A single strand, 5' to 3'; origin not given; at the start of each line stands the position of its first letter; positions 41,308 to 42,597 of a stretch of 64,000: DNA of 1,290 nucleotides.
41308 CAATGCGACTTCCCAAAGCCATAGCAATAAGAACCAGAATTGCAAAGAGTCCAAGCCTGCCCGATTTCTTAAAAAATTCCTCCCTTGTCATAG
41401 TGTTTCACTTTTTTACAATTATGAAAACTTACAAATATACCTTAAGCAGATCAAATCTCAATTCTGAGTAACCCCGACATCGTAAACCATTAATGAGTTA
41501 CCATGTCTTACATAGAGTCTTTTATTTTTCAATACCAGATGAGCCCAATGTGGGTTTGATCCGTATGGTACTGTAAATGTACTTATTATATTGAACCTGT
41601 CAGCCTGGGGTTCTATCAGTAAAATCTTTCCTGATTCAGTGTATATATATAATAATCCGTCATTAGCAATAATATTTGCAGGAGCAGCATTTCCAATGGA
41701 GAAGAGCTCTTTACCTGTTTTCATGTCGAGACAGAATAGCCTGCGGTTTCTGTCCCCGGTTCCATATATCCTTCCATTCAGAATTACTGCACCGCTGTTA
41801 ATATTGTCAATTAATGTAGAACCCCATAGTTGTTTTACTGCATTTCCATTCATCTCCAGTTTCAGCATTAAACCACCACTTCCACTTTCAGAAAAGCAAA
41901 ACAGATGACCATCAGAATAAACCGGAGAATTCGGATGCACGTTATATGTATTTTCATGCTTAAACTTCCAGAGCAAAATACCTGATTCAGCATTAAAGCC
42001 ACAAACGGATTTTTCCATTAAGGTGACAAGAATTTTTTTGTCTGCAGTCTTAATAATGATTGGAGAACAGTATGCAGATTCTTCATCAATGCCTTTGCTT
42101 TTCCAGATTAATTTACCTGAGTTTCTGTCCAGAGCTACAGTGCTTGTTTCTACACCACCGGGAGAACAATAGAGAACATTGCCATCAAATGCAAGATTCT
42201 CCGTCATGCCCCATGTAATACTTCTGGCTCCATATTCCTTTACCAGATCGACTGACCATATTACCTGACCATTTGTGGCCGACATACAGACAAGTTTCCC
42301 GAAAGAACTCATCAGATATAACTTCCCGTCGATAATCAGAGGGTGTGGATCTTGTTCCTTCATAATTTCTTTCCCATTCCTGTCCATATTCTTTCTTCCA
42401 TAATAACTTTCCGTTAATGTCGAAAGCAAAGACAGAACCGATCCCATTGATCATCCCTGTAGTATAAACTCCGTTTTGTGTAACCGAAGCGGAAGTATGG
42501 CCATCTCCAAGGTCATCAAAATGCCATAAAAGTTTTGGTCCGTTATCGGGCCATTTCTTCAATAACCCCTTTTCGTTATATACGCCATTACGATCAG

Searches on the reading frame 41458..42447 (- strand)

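Call 9: search_protein_families(library=pfam, proteins=[window:41458-42447:-], max_evalue=0.00001)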
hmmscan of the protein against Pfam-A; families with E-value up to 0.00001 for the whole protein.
window:41458-42447:- (329 aa): 3 families
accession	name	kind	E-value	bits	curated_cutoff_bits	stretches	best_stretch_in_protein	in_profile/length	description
PF13360.13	PQQ_2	-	2.5e-17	63.7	27.6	1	35-248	29-230/233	Outer membrane protein assembly factor BamB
PF13570.13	Beta-prop_ACSF4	-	1.7e-11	44.5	133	1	50-178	71-179/329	Beta-alanine-activating enzyme, beta-propeller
PF01011.28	PQQ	-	3.9e-08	32.9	26.7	0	30-69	47-86/595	Glucose/ethanol/alcohol dehydrogenase, beta-propeller domain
